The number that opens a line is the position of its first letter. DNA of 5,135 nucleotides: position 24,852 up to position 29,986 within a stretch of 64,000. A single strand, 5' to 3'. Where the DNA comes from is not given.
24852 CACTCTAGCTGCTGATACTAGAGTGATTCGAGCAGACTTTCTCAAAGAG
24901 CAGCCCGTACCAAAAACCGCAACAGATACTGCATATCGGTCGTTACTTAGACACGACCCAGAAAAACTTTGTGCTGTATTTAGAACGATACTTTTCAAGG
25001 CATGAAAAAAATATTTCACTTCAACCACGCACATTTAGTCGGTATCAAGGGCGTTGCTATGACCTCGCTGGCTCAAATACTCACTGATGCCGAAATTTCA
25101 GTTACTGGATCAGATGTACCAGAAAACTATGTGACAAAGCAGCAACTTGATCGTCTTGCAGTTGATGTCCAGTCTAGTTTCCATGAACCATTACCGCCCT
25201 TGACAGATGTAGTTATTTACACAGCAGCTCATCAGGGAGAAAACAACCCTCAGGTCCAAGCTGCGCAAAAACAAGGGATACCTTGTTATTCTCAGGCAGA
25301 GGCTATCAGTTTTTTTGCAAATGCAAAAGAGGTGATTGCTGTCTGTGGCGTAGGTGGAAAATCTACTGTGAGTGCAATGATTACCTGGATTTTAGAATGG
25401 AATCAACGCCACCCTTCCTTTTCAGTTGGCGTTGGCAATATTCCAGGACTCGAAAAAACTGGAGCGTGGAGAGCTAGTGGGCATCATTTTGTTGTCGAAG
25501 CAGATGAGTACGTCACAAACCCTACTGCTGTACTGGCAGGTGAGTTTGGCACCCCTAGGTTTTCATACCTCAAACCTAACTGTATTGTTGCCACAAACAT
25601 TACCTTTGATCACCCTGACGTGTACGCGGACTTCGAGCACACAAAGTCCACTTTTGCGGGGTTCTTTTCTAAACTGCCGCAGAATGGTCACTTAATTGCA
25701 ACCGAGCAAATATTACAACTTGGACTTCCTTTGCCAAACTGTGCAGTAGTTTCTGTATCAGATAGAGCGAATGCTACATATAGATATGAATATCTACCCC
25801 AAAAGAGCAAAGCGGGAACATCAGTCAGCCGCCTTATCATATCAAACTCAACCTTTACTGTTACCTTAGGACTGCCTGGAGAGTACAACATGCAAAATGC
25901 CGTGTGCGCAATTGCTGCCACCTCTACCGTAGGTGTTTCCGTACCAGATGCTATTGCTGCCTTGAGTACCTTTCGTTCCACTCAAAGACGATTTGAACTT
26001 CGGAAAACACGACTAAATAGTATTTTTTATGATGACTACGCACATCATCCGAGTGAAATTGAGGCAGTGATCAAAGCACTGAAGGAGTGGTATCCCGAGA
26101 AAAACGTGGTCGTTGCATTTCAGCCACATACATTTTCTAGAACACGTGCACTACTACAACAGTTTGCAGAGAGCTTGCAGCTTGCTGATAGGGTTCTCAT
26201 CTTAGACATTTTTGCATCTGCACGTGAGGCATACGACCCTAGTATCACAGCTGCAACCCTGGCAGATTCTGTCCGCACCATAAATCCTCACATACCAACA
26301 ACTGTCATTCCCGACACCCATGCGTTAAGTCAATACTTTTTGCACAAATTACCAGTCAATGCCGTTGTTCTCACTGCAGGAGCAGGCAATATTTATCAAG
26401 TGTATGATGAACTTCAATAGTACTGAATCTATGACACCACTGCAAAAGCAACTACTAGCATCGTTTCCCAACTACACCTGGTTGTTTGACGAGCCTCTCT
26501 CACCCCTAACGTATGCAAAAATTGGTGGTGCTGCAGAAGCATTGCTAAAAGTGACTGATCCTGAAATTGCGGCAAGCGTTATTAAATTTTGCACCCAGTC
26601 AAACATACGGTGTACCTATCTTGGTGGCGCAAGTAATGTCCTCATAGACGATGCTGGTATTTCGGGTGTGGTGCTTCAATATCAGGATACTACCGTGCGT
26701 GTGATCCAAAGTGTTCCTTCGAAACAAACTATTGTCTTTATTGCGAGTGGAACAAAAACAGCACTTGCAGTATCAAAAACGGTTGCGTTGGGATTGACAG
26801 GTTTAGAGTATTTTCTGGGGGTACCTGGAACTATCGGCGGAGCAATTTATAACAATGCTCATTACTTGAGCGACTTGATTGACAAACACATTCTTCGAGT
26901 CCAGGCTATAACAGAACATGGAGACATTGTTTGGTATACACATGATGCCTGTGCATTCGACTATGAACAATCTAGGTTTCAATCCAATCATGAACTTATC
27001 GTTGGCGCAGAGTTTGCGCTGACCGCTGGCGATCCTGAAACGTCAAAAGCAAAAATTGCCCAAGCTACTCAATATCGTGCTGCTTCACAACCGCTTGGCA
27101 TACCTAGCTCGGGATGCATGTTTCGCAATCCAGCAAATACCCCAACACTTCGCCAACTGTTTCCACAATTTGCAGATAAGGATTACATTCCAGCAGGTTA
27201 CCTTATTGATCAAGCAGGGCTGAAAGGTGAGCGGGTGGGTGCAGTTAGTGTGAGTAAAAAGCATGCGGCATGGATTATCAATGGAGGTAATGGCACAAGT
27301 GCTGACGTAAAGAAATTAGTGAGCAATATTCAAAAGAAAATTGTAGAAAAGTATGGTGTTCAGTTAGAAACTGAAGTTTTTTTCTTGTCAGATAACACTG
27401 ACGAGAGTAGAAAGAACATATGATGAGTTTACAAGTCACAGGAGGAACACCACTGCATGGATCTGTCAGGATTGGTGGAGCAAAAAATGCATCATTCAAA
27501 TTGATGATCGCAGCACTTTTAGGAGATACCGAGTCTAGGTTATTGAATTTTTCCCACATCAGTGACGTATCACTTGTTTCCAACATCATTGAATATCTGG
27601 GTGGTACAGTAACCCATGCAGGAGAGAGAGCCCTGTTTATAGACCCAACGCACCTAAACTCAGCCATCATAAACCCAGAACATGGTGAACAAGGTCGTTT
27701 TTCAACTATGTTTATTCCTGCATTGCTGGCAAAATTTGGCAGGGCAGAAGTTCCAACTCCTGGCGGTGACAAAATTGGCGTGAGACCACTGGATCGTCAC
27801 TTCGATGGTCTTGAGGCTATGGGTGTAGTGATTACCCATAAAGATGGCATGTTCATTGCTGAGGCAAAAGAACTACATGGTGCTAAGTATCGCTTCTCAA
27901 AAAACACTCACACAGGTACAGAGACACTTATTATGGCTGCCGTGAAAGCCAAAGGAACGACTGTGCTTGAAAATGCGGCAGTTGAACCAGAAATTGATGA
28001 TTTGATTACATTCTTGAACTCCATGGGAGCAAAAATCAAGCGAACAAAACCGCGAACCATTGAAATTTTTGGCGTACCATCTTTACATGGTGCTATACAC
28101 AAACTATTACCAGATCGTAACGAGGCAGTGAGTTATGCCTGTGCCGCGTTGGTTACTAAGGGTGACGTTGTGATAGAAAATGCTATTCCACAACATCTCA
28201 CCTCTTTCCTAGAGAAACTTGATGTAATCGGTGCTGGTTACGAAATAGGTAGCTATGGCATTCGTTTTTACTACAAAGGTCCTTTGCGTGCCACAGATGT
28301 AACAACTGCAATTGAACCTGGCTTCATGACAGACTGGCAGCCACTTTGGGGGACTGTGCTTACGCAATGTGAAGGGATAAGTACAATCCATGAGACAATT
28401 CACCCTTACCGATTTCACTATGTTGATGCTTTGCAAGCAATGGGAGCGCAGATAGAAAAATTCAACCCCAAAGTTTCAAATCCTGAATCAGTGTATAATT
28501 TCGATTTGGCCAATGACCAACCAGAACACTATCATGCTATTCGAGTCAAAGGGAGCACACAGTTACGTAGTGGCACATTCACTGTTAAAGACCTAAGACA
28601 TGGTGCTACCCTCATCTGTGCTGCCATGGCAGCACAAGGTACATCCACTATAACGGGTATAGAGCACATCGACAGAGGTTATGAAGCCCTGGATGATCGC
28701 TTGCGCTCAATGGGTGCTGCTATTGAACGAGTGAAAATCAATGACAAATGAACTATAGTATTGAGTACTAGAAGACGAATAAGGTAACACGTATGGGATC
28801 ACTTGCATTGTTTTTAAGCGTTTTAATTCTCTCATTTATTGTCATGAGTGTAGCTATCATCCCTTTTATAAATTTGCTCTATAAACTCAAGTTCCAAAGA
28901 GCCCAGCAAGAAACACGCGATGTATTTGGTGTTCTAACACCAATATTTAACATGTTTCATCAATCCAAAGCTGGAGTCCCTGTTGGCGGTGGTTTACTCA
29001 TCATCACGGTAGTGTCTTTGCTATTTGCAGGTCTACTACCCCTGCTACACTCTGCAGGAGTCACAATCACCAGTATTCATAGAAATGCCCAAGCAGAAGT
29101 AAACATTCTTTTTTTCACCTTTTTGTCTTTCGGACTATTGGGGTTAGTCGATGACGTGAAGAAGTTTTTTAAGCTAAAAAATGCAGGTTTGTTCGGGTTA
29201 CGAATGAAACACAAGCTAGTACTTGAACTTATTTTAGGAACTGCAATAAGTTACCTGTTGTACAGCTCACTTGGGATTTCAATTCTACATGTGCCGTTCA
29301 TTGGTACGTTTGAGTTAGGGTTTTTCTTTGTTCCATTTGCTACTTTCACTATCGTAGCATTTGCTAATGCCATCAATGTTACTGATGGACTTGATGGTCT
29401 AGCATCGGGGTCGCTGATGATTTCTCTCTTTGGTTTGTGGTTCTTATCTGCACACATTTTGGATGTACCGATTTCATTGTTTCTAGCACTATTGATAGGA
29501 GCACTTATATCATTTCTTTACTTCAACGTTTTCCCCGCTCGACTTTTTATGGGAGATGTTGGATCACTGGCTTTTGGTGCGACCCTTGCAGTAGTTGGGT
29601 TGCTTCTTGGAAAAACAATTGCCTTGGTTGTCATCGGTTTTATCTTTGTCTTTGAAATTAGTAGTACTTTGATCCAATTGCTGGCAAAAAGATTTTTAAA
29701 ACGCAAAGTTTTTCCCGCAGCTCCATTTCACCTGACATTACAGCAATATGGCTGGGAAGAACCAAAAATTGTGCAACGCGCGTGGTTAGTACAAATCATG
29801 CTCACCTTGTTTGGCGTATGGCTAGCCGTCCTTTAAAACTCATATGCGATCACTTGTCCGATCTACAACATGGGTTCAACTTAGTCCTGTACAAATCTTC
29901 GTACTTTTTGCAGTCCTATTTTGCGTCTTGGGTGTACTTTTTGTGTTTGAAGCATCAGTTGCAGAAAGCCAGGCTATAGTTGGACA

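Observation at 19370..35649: Atypical dcw cluster composition: murA, murB and a yvcK/CofD-like gene are inside the cluster, and no murD, murF or ddl occurs among the dcw-cluster genes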

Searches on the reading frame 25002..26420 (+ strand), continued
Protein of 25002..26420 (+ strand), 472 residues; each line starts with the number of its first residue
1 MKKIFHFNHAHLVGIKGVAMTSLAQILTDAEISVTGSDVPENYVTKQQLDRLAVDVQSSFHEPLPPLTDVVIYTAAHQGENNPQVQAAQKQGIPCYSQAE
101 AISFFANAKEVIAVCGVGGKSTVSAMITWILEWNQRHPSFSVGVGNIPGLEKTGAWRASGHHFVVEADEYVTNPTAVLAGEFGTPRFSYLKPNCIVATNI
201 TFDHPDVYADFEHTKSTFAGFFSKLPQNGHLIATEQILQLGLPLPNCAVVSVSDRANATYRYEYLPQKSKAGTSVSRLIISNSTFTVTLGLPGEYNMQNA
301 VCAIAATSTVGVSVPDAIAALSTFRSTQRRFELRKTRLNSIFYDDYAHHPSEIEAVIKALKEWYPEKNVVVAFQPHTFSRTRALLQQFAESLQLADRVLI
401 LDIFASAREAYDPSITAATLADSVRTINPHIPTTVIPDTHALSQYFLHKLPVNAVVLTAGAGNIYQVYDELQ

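Call 35: search_protein_families(library=pfam, proteins=[L002:11435-12361:-, L002:12393-14072:+, L002:14097-15929:+, L002:15926-16747:-, L002:16782-17690:-, L002:17687-18349:-, L004:3474-4625:+, L004:11440-12294:+, L004:1712-3262:-, L005:5370-6254:+])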
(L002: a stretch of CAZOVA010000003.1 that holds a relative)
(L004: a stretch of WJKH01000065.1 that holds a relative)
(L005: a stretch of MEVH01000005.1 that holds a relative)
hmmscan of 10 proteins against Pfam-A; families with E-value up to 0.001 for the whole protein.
L002:11435-12361:- (308 aa): 0 families

L002:12393-14072:+ (559 aa): 6 families
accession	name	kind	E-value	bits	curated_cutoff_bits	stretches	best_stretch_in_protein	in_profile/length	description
PF13292.11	DXP_synthase_N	-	8.7e-78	261.8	21.2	2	1-169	13-185/274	1-deoxy-D-xylulose-5-phosphate synthase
PF02779.29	Transket_pyr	-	5.8e-36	124.2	27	1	244-407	2-173/174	Transketolase, pyrimidine binding domain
PF02780.25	Transketolase_C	-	2.2e-11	44.2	25.9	1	430-538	10-123/124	Transketolase, C-terminal domain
PF02775.26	TPP_enzyme_C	-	2.4e-07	31.1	21.9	1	93-157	22-84/151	Thiamine pyrophosphate enzyme, C-terminal TPP binding domain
PF00456.26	Transketolase_N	-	9.2e-06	25.3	22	1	117-225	144-253/334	Transketolase, thiamine diphosphate binding domain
PF00676.26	E1_dh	-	9.3e-05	22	22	1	107-184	113-190/300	Dehydrogenase E1 component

L002:14097-15929:+ (610 aa): 3 families
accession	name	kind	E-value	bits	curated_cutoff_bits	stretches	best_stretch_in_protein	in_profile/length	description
PF01068.26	DNA_ligase_A_M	-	4.5e-46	157.5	26.2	1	263-464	1-204/204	ATP dependent DNA ligase domain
PF04675.19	DNA_ligase_A_N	-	1.1e-23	84.7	24.6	1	11-203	1-173/174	DNA ligase N terminus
PF04679.21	DNA_ligase_A_C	-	8.3e-19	68.2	27.5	1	495-593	4-94/94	ATP dependent DNA ligase C terminal region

L002:15926-16747:- (273 aa): 3 families
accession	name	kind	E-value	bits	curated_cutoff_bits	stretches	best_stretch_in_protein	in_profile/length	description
PF00535.33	Glycos_transf_2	-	4.6e-25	88.9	23.3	1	10-173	1-164/168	Glycosyl transferase family 2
PF13641.12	Glyco_tranf_2_3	-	1.7e-05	25.4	27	1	7-223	1-219/230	Glycosyltransferase like family 2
PF10111.15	Glyco_tranf_2_2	-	3e-05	24.1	27.3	1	29-120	22-115/276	Glycosyltransferase like family 2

L002:16782-17690:- (302 aa): 1 family
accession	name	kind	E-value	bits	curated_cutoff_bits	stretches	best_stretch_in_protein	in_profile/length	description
PF00294.29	PfkB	-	1.8e-30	106.8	25.8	1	1-286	1-286/302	pfkB family carbohydrate kinase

L002:17687-18349:- (220 aa): 2 families
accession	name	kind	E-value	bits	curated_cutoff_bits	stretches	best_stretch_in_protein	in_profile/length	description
PF18306.6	LDcluster4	-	1.8e-17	63.8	26.3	1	30-152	4-117/151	SLOG cluster4 family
PF03641.19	Lysine_decarbox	-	1.7e-12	48.1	27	1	71-201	1-129/131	Possible lysine decarboxylase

L004:3474-4625:+ (383 aa): 4 families
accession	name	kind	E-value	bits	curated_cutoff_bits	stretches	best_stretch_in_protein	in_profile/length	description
PF07478.18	Dala_Dala_lig_C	-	5e-39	134.4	24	1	139-348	2-202/204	D-ala D-ala ligase C-terminus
PF01820.27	Dala_Dala_lig_N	-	2.9e-24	86.3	34.6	1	3-120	1-120/121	D-ala D-ala ligase N-terminus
PF02786.22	CPSase_L_D2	-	2.1e-10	40.9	19.8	1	166-243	29-114/211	Carbamoyl-phosphate synthase L chain, ATP binding domain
PF02222.28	ATP-grasp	-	4.4e-06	26.9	27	0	164-253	19-110/179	ATP-grasp domain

L004:11440-12294:+ (284 aa): 1 family
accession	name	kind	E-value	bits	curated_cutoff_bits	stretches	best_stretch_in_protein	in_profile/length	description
PF00291.31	PALP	-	1.8e-41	142.9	35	1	11-280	18-295/295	Pyridoxal-phosphate dependent enzyme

L004:1712-3262:- (516 aa): 3 families
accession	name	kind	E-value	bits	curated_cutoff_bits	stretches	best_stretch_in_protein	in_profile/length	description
PF00092.34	VWA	-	9.1e-21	75.3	23.8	1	137-304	1-172/174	von Willebrand factor type A domain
PF13768.12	VWA_3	-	2e-15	57.6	27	1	137-293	2-155/155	von Willebrand factor type A domain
PF13519.12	VWA_2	-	1.6e-13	51.7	27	1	140-240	3-106/107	von Willebrand factor type A domain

L005:5370-6254:+ (294 aa): 2 families
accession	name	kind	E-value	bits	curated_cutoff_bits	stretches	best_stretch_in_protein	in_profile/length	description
PF02355.23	SecD_SecF_C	-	1.8e-51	174.7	20.5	1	104-288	9-188/189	Protein export membrane protein SecD/SecF, C-terminal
PF07549.19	Sec_GG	-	1.6e-05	24.7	20.3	1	30-50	7-27/28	SecD/SecF GG Motif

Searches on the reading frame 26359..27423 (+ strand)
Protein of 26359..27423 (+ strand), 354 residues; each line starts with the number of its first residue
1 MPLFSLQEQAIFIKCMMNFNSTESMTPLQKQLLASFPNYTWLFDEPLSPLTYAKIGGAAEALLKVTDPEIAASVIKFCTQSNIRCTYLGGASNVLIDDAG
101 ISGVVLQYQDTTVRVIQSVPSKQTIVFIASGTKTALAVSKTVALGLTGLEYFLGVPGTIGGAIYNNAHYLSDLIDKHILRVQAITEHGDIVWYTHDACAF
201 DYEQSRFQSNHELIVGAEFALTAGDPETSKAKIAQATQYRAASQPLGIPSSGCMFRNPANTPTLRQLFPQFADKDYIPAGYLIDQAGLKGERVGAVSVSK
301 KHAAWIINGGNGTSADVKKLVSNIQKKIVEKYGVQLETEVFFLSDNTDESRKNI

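Call 3: search_protein_families(library=pfam, proteins=[window:26359-27423:+])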
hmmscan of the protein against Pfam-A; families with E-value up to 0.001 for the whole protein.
window:26359-27423:+ (354 aa): 2 families
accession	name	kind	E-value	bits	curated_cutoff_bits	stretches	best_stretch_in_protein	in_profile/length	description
PF02873.21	MurB_C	-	3.6e-29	101.3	27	1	230-342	3-98/99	UDP-N-acetylenolpyruvoylglucosamine reductase, C-terminal domain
PF01565.28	FAD_binding_4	-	1e-12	48.4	26.4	1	60-192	2-137/139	FAD binding domain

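Call 5: search_protein_families(library=ncbifam, proteins=[window:26359-27423:+], max_evalue=0.00001)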
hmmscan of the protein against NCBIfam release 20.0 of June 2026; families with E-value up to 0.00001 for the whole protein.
window:26359-27423:+ (354 aa): 7 families
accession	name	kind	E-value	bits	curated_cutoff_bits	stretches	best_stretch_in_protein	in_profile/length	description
NF010480.0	PRK13905.1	equivalog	1.6e-74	250.5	259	1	39-345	14-300/303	UDP-N-acetylmuramate dehydrogenase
TIGR00179.1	murB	equivalog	1.3e-54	185.4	144.5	1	49-343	3-289/290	UDP-N-acetylmuramate dehydrogenase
NF000755.0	PRK00046.1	equivalog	8.4e-35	120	277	2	268-347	260-339/343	UDP-N-acetylmuramate dehydrogenase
NF010478.0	PRK13903.1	equivalog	9.7e-35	120.1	231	2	44-225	18-197/362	UDP-N-acetylmuramate dehydrogenase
NF011245.0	PRK14651.1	equivalog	6.6e-30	104.2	224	1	46-339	8-263/273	UDP-N-acetylmuramate dehydrogenase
NF010479.0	PRK13904.1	equivalog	4.1e-28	98.6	273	1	73-342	23-257/258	UDP-N-acetylmuramate dehydrogenase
NF011242.0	PRK14648.1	equivalog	8.2e-27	94.3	426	2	198-345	202-343/354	UDP-N-acetylmuramate dehydrogenase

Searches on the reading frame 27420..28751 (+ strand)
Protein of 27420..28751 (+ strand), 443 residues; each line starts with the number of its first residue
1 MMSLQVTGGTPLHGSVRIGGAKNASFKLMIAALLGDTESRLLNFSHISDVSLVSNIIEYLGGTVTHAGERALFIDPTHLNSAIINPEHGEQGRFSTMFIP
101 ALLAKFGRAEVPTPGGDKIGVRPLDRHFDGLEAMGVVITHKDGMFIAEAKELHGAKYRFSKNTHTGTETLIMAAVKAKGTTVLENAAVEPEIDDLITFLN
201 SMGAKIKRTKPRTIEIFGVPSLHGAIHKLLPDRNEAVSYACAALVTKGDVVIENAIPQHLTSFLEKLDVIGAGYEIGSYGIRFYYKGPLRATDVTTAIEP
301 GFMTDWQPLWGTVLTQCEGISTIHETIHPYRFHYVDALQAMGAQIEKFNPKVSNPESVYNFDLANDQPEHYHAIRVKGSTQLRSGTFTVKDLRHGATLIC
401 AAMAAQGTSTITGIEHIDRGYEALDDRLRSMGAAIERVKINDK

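Call 3: search_protein_families(library=pfam, proteins=[window:27420-28751:+])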
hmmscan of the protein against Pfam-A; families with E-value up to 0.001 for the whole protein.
window:27420-28751:+ (443 aa): 1 family
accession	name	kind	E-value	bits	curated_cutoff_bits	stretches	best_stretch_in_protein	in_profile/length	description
PF00275.25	EPSP_synthase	-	1.1e-65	222.4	22.8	1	6-427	1-416/417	EPSP synthase (3-phosphoshikimate 1-carboxyvinyltransferase)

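Call 5: search_protein_families(library=ncbifam, proteins=[window:27420-28751:+], max_evalue=0.00001)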
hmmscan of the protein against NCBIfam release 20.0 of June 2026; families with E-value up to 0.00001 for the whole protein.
window:27420-28751:+ (443 aa): 5 families
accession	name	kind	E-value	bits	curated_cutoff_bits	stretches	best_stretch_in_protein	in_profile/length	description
NF006873.0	PRK09369.1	subfamily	6.8e-135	449.9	297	1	1-439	1-418/419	UDP-N-acetylglucosamine 1-carboxyvinyltransferase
TIGR01072.1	murA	equivalog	1.4e-125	419.4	392.7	1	1-437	1-416/416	UDP-N-acetylglucosamine 1-carboxyvinyltransferase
NF009470.0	PRK12830.1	equivalog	2e-105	352.9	552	2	2-348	2-347/417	UDP-N-acetylglucosamine 1-carboxyvinyltransferase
TIGR01356.1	aroA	equivalog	1.4e-23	83.4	287.25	1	14-348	1-342/415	3-phosphoshikimate 1-carboxyvinyltransferase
NF011381.1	PRK14806.1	equivalog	1.5e-10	40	902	1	3-274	303-578/733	bifunctional prephenate dehydrogenase/3-phosphoshikimate 1-carboxyvinyltransferase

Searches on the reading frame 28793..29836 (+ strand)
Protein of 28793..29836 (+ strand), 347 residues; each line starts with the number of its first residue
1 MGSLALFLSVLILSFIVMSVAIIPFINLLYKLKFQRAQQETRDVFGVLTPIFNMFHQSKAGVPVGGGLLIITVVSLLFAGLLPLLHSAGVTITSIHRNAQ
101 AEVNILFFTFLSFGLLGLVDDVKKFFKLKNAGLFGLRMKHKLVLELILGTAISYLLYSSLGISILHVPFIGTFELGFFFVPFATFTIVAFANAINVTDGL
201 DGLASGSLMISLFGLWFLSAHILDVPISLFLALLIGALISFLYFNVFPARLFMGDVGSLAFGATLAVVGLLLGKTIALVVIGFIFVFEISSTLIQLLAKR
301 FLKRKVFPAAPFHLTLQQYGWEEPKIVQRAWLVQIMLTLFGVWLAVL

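Call 3: search_protein_families(library=pfam, proteins=[window:28793-29836:+])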
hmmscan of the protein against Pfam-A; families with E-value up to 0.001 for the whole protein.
window:28793-29836:+ (347 aa): 1 family
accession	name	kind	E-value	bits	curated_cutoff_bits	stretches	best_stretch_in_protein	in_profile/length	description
PF00953.26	Glycos_transf_4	-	7.1e-30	104.5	27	1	105-271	3-158/160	Glycosyl transferase family 4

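Call 5: search_protein_families(library=ncbifam, proteins=[window:28793-29836:+], max_evalue=0.00001)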
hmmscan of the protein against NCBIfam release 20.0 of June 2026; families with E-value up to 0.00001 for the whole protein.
window:28793-29836:+ (347 aa): 2 families
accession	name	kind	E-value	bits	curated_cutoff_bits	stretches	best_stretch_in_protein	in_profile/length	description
TIGR00445.1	mraY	equivalog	2.2e-49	168.7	192.05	1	55-342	28-315/321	phospho-N-acetylmuramoyl-pentapeptide-transferase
NF053644.1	MraY_archaea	equivalog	8.7e-27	94.3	450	1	162-341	165-339/340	pseudomurein biosynthesis MraY family phospho-N-acetylmuramoyl-pentapeptide-transferase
